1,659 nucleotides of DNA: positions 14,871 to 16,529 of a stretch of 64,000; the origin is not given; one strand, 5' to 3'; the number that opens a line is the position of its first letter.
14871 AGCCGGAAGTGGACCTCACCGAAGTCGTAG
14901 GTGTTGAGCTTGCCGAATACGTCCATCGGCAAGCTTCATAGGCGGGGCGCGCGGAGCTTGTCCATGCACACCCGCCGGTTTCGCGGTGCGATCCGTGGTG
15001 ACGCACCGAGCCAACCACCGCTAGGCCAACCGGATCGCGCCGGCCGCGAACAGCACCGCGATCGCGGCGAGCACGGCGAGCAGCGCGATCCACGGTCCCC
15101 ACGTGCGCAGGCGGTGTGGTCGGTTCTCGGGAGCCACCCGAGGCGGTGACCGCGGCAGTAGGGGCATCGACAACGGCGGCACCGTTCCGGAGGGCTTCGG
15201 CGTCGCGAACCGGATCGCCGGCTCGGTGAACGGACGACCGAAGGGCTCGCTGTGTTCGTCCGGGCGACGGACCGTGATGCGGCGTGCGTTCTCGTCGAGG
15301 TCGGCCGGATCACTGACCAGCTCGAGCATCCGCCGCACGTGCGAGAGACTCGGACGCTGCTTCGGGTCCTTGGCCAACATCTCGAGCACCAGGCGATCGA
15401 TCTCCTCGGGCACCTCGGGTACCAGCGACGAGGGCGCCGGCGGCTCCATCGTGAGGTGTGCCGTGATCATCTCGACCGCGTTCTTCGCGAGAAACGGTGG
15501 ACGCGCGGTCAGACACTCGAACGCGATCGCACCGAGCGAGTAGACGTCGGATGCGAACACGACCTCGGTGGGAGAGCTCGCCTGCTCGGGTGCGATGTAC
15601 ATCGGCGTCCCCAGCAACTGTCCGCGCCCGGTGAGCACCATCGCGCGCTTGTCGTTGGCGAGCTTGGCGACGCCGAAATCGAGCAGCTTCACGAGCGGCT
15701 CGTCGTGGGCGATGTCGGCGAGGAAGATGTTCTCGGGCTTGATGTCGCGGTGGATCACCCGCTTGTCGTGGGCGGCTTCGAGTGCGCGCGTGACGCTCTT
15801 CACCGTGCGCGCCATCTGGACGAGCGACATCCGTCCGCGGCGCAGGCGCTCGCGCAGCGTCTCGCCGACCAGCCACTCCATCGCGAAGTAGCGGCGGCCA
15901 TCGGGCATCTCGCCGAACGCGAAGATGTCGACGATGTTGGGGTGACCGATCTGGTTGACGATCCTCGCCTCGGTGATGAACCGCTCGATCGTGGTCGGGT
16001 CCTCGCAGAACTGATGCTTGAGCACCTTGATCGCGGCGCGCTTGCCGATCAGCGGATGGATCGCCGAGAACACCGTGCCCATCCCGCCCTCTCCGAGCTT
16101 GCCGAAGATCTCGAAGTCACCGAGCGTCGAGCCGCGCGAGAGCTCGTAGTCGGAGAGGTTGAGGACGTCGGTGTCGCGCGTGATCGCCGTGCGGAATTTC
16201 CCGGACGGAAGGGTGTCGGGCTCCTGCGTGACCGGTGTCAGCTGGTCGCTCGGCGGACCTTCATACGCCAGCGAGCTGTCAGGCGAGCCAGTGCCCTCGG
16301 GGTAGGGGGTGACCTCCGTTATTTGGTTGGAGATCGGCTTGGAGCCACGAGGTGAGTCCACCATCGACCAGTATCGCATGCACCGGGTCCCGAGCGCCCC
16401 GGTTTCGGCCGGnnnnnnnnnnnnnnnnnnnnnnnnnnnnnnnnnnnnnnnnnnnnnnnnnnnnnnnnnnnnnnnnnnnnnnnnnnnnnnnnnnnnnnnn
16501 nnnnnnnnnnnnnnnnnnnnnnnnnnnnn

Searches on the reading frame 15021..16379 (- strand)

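Call 86: search_protein_families(library=pfam, proteins=[window:15021-16379:-], max_evalue=0.001)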
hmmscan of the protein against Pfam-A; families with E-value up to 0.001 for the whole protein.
window:15021-16379:- (452 aa): 3 families
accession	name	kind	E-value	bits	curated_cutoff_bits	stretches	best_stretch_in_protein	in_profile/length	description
PF00069.31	Pkinase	-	4.4e-49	167.7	31.7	1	90-348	2-257/263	Protein kinase domain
PF07714.23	PK_Tyr_Ser-Thr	-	4.7e-29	101.9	23.1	1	93-352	5-258/258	Protein tyrosine and serine/threonine kinase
PF01636.29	APH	-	0.00081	19.6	23.2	0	198-239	156-198/239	Phosphotransferase enzyme family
